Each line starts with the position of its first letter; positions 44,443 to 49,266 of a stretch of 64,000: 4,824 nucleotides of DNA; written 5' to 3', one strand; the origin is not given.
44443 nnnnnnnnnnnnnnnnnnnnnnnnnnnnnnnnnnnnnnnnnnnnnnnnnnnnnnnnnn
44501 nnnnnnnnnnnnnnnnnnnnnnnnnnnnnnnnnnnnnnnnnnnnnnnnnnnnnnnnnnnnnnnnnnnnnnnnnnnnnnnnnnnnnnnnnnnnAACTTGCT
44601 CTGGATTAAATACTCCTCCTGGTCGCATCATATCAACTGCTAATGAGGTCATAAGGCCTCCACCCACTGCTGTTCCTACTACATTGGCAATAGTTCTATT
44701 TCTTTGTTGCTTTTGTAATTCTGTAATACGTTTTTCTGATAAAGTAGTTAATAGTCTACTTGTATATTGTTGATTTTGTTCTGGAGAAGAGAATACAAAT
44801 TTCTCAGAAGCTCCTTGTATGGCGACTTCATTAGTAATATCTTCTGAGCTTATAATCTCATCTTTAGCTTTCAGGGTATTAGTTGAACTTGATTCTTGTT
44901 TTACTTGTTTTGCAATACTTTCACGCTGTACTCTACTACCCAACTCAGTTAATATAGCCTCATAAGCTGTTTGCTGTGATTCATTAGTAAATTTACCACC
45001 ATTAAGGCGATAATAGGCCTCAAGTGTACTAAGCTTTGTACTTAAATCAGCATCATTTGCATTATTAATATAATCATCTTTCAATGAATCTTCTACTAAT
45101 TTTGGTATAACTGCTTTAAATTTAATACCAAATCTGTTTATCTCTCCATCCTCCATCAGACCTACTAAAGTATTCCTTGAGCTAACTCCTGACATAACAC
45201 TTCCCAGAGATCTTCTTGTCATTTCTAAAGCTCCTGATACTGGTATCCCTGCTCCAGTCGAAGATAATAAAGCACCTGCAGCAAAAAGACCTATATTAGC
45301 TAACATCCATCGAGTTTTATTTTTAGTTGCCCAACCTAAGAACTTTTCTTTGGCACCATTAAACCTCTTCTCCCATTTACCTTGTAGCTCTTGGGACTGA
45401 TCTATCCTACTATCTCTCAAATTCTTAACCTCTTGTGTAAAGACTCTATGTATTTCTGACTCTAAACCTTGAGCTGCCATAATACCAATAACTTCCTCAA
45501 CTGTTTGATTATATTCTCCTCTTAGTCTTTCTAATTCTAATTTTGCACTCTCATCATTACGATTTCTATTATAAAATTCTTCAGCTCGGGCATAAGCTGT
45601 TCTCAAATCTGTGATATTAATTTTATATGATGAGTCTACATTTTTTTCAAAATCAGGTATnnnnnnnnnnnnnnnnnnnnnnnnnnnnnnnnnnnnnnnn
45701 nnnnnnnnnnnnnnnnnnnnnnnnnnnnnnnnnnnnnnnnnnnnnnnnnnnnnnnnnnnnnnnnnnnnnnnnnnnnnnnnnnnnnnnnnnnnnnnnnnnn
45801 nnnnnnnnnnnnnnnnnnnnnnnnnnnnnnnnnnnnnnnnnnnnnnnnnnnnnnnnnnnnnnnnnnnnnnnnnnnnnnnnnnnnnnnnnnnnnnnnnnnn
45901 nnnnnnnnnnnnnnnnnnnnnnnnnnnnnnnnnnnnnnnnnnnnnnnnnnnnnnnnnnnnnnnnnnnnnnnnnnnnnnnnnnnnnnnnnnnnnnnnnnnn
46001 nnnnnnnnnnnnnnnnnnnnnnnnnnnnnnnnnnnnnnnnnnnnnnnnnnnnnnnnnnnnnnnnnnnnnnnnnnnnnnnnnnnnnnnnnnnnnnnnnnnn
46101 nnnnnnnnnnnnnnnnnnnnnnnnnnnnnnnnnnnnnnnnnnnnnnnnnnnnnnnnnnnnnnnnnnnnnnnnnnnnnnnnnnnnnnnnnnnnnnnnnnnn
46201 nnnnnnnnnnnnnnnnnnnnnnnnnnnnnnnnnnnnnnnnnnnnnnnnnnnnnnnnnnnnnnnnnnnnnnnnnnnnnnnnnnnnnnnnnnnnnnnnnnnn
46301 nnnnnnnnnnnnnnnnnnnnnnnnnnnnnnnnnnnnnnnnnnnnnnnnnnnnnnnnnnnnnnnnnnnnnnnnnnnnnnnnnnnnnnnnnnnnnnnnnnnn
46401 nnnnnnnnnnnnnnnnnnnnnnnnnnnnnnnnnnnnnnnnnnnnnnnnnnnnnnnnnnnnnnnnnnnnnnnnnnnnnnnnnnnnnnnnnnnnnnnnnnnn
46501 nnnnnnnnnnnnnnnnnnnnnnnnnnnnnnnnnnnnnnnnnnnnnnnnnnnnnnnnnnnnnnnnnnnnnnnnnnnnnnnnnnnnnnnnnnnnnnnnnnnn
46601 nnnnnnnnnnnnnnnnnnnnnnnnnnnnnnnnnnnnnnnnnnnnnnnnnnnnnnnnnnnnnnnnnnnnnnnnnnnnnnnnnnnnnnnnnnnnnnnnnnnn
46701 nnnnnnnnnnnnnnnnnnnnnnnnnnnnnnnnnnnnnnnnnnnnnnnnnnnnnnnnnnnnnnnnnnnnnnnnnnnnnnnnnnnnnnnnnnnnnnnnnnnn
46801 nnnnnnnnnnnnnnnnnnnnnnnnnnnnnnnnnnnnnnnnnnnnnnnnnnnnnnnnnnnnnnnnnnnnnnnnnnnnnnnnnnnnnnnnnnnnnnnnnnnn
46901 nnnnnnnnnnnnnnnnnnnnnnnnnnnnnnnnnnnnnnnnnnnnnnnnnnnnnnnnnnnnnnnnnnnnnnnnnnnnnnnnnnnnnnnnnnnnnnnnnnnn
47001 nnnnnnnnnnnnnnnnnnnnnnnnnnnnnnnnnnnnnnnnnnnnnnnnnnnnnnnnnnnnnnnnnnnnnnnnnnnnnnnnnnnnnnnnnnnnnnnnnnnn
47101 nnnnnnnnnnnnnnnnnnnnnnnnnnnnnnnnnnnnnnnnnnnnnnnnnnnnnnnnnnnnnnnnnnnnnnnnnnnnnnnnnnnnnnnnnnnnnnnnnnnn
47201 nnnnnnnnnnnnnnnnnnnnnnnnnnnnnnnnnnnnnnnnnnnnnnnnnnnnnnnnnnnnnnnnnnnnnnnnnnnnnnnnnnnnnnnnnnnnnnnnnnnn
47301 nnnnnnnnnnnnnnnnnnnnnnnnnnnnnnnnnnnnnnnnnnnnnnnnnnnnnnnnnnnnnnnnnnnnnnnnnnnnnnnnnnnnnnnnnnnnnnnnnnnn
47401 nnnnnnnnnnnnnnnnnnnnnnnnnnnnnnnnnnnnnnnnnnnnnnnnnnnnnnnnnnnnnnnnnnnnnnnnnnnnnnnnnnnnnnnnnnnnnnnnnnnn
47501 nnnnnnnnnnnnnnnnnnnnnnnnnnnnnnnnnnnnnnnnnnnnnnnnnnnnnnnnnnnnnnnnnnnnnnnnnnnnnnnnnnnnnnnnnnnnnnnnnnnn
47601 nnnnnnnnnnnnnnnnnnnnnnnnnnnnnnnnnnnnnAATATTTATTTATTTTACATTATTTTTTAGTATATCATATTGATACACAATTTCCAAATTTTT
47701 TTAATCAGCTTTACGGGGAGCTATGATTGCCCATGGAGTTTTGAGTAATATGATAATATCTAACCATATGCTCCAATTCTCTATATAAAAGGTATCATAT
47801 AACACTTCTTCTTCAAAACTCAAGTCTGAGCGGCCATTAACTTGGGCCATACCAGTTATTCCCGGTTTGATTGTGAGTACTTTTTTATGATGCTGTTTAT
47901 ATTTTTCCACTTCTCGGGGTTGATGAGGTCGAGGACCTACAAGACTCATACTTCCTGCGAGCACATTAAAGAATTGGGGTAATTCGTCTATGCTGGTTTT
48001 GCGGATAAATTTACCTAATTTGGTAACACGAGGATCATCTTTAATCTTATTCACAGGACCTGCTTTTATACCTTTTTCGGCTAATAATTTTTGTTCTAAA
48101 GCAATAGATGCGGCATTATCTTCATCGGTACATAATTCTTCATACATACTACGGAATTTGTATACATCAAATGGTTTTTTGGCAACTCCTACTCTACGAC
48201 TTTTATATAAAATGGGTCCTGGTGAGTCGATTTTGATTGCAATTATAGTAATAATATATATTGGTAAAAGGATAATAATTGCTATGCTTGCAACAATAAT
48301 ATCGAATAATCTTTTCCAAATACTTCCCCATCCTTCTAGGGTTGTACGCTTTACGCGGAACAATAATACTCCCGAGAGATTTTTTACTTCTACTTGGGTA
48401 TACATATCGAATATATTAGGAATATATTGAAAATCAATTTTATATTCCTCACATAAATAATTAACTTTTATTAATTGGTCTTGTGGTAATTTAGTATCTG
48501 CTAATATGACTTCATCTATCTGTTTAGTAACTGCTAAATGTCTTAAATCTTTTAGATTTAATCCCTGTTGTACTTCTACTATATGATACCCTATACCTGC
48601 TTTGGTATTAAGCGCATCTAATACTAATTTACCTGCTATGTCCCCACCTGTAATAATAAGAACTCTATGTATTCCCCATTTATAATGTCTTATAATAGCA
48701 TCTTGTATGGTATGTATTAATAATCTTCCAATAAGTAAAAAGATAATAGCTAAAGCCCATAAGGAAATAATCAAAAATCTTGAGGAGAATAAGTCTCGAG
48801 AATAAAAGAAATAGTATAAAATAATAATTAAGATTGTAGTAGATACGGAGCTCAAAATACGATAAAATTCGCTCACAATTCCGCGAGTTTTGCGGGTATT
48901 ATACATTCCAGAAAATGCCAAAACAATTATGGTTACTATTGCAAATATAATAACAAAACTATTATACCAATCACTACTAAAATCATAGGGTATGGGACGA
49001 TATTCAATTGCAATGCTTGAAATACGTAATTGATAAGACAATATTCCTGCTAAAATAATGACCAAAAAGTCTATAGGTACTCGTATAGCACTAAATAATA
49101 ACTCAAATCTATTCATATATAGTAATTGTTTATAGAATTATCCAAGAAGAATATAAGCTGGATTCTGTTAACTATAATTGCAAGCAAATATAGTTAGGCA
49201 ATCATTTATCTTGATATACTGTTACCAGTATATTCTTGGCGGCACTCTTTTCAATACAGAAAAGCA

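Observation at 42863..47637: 1450-aa two-TM giant protein followed (14-nt gap) by a small acidic His-rich protein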

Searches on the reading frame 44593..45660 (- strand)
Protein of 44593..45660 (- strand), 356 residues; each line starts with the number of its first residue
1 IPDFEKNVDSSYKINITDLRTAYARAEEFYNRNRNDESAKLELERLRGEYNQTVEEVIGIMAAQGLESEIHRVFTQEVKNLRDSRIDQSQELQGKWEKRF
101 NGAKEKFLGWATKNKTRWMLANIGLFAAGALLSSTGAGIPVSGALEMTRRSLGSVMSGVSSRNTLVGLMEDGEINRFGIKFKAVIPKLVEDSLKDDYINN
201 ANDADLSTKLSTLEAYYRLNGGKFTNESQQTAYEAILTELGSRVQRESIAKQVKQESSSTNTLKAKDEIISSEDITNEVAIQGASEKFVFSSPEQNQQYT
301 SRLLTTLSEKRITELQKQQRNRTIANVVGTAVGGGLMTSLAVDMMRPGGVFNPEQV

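Call 35: find_homologous_proteins(query=A4, max_evalue=0.001)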
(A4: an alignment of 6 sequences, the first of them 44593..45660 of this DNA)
Query A4 (6 sequences) (356 aa, profile of the alignment): 10 proteins with E <= 0.001 among 8000 candidates.
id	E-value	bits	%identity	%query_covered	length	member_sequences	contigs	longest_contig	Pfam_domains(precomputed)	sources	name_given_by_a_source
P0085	6.1e-104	366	25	59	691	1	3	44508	-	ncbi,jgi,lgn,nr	ncbi:MAG: hypothetical protein HQ537_02030 [Parcubacteria group bacterium]|nr:hypothetical protein [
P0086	2.8e-103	364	24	65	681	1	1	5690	-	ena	-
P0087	4.6e-97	344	26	21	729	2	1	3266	-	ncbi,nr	ncbi:hypothetical protein KJ695_05230, partial [Patescibacteria group bacterium]|nr:hypothetical pro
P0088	7.6e-95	336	29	17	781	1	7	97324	-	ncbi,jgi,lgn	jgi:hypothetical protein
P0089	6.5e-92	327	25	74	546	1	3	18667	-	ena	-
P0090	1.1e-82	296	33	8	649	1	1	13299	-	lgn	-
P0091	6.9e-50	188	60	95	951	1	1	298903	-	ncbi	-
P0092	1.6e-44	171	53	97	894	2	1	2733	PF07553.17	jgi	jgi:hypothetical protein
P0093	2.3e-19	88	52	61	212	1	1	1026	-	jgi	jgi:citrate synthase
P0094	6.8e-19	86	48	53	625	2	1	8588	-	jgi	jgi:hypothetical protein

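Call 82: search_solved_structures(query=A4, max_evalue=10)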
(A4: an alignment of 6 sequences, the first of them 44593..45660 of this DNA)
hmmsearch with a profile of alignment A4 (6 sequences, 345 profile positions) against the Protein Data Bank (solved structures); distinct sequences matched with E-value up to 10: 3.
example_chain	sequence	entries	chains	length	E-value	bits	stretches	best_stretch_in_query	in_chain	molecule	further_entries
3rio_A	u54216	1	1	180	0.18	14.3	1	231-297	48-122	PtsGHI operon antiterminator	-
1v4u_A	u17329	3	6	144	0.91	12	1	140-181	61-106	hemoglobin alpha chain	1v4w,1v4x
9lp4_A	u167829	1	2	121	8.2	8.9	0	30-94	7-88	Zinc finger MYND domain-containing protein 11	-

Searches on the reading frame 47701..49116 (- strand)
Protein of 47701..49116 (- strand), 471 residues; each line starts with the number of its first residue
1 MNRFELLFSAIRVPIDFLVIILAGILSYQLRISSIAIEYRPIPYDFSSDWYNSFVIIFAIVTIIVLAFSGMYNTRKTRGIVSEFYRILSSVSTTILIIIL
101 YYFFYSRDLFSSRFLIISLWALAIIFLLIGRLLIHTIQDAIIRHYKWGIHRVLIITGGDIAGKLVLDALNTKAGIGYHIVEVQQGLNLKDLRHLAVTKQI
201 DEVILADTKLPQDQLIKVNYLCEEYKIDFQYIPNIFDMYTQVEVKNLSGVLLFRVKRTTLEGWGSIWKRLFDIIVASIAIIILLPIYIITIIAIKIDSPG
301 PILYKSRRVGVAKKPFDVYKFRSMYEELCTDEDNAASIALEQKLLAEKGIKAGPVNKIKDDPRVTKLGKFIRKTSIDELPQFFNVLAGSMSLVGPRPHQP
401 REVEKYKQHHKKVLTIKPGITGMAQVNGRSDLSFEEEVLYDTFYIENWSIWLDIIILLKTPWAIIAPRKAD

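Call 3: search_protein_families(library=pfam, proteins=[window:47701-49116:-], max_evalue=1)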
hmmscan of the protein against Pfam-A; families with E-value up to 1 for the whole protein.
window:47701-49116:- (471 aa): 4 families
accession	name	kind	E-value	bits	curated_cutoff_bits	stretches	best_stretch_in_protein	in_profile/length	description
PF02397.22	Bac_transf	-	1.5e-66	223.8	27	1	268-465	1-178/179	Bacterial sugar transferase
PF13727.12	CoA_binding_3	-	1.4e-08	35.4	25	1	69-168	3-99/175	CoA-binding domain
PF02569.21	Pantoate_ligase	-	0.045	13.3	20.7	1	221-280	80-140/268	Pantoate-beta-alanine ligase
PF19144.5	DUF5826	-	0.18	12.4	32.4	0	51-70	32-51/68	Family of unknown function (DUF5826)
